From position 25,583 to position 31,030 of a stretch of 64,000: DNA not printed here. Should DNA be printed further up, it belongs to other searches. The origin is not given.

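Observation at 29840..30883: Calpain-like Cys/His/Asn peptidase signature at the C-terminus of a 1.7k-aa protein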

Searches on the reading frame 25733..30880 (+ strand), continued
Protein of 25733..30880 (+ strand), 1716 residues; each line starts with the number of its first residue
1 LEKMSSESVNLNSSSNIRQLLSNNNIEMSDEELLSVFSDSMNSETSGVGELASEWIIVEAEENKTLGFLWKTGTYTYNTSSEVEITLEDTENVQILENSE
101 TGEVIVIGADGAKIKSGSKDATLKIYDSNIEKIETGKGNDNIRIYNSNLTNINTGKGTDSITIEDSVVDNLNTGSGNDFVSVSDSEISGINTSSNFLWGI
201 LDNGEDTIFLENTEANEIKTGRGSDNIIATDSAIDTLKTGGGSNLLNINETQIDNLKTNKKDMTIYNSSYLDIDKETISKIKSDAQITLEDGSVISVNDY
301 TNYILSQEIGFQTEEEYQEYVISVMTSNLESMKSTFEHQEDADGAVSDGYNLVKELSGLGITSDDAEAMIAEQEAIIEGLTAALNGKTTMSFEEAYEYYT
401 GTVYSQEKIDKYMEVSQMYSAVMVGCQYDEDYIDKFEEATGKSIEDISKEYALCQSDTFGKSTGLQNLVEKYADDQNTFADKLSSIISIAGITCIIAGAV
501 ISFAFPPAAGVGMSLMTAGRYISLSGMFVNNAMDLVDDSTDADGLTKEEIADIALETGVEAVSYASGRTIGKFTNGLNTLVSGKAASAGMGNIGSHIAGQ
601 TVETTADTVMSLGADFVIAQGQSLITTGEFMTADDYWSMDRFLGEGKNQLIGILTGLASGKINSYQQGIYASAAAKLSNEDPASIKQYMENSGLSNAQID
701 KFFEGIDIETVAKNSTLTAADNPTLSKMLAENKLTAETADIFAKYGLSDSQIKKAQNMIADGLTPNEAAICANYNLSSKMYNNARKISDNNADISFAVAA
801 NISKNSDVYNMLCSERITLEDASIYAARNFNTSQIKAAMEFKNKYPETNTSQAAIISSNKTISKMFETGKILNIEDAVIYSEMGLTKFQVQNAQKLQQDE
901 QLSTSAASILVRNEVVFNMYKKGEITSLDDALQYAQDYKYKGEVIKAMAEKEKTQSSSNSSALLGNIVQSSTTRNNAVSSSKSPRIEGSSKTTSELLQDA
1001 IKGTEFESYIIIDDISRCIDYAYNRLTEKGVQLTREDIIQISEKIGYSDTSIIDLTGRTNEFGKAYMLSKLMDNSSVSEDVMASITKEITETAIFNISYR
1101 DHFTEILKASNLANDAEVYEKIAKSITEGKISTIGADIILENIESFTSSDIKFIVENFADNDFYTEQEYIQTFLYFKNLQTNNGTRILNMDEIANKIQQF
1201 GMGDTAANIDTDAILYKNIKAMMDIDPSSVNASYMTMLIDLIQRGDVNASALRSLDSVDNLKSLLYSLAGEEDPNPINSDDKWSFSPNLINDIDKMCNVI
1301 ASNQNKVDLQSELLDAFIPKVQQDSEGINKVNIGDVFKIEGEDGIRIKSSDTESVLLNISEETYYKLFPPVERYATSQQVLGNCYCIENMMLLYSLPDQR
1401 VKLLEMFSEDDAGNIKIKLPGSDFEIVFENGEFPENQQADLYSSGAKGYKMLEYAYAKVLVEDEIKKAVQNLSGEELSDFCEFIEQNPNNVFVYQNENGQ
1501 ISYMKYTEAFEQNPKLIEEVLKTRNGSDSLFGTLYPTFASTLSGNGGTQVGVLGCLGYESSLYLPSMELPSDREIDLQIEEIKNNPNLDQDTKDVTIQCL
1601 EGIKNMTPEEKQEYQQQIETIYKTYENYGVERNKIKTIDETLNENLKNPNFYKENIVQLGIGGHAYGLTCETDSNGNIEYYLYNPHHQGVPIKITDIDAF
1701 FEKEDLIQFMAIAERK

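Call 65: search_protein_families(library=pfam, proteins=[P0024, P0033, P0034, P0035, P0036, P0037], max_evalue=0.1)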
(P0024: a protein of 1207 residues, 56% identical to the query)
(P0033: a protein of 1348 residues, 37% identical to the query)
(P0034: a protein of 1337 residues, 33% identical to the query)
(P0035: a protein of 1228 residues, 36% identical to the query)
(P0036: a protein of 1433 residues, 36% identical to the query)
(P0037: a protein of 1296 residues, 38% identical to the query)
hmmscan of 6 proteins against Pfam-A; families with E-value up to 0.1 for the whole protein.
P0024 (1207 aa): 1 family
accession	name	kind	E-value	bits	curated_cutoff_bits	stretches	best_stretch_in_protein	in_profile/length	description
PF00648.27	Peptidase_C2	-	3.8e-06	26.6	23.8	1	987-1184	48-244/297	Calpain family cysteine protease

P0033 (1348 aa): 2 families
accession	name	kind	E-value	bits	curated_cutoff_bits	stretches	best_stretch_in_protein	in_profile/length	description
PF06889.16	DUF1266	-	0.048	14.3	27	0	523-572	4-52/175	Protein of unknown function (DUF1266)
PF09919.14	DUF2149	-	0.071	13.9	27.1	0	950-1025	9-80/92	Uncharacterized conserved protein (DUF2149)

P0034 (1337 aa): 1 family
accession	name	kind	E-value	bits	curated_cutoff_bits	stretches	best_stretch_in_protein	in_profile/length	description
PF00648.27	Peptidase_C2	-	0.098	12.1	23.8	0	933-967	46-80/297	Calpain family cysteine protease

P0035 (1228 aa): 0 families

P0036 (1433 aa): 3 families
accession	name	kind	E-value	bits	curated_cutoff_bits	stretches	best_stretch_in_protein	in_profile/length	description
PF00648.27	Peptidase_C2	-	0.0027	17.2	23.8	1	1364-1405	206-244/297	Calpain family cysteine protease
PF03980.19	Nnf1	-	0.032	15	23.7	0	334-395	32-97/110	Nnf1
PF04695.18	Pex14_N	-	0.042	13.9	23.2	0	811-834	19-42/46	Pex14 N-terminal domain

P0037 (1296 aa): 2 families
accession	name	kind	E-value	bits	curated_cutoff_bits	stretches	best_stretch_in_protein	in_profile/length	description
PF00648.27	Peptidase_C2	-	0.00048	19.7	23.8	1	1227-1265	201-243/297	Calpain family cysteine protease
PF04695.18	Pex14_N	-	0.0038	17.3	23.2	1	664-691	17-44/46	Pex14 N-terminal domain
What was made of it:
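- On Calpain / peptidase family C2 (Pfam PF00648 Peptidase_C2): P0036 and P0037 score 17-20 bits (call 65).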

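Call 66: search_protein_families(library=ncbifam, proteins=[window:25742-30880:+, P0024, P0035], max_evalue=0.1)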
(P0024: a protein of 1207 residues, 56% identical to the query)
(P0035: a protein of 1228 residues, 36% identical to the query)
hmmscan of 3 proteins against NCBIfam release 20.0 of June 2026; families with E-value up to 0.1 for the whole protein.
window:25742-30880:+ (1713 aa): 0 families

P0024 (1207 aa): 0 families

P0035 (1228 aa): 0 families

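Call 67: search_solved_structures(query=A3, max_evalue=1, show_alignments=1)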
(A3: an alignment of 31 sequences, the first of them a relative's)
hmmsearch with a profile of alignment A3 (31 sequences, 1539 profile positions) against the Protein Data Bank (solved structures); distinct sequences matched with E-value up to 1: 3.
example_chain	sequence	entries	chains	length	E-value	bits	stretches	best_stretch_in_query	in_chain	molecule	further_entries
3p4g_A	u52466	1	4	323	0.00066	21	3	141-218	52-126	Antifreeze protein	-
7e58_A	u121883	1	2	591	0.2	12.8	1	1192-1401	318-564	Guanylate-binding protein 2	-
7m1s_A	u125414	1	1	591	0.2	12.8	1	1192-1401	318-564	Guanylate-binding protein 2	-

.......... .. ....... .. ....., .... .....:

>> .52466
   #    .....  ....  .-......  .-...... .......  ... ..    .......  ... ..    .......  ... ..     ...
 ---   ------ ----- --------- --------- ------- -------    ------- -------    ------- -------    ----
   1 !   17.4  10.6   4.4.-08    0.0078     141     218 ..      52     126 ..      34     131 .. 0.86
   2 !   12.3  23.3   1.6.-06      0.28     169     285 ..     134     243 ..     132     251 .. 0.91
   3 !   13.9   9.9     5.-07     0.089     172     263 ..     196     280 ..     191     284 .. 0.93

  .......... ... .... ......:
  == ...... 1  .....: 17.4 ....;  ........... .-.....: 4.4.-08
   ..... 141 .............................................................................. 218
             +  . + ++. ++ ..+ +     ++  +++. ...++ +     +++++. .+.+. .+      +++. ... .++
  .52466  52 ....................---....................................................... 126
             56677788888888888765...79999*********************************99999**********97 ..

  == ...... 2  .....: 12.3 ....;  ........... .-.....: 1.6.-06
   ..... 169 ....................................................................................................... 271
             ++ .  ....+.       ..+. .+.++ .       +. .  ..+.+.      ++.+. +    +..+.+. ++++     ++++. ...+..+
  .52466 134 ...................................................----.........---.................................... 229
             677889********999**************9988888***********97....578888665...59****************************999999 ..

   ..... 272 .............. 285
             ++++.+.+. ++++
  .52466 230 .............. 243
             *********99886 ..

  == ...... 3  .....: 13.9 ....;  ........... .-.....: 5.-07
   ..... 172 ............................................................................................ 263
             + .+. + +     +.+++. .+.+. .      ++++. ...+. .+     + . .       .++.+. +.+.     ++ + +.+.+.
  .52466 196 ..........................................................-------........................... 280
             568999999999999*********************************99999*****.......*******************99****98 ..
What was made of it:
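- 26090..26545 (+): About eight 19-residue repeats with a TGxGxD turn (residues ~120-270). They are probably a Ca2+-binding beta-helix. The family profile matches PDB 3p4g ('Antifreeze protein') at E = 6.6e-04 over three repeat stretches (call 67).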

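Call 68: search_protein_families(library=padloc, proteins=[window:25742-30880:+], max_evalue=0.1)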
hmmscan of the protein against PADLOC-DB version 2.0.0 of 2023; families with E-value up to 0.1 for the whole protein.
window:25742-30880:+ (1713 aa): 0 families

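Call 69: search_protein_families(library=phrogs, proteins=[window:25742-30880:+], max_evalue=0.1)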
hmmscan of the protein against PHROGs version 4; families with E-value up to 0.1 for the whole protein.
window:25742-30880:+ (1713 aa): 1 family
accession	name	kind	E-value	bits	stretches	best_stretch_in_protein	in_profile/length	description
phrog_32222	-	unknown function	0.055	14.2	0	709-775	56-122/241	-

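Call 72: find_encoding_contigs(protein=P0024, flank=4000, max_places=2)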
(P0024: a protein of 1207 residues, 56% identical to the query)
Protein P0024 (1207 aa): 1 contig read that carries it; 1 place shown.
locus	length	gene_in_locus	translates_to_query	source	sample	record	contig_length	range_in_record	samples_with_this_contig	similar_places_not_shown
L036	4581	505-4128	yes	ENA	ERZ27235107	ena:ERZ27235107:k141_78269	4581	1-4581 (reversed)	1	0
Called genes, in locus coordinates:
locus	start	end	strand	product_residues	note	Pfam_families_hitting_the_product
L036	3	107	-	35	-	?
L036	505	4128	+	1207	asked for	PF00648:Peptidase_C2 (faint)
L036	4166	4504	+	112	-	-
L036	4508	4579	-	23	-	?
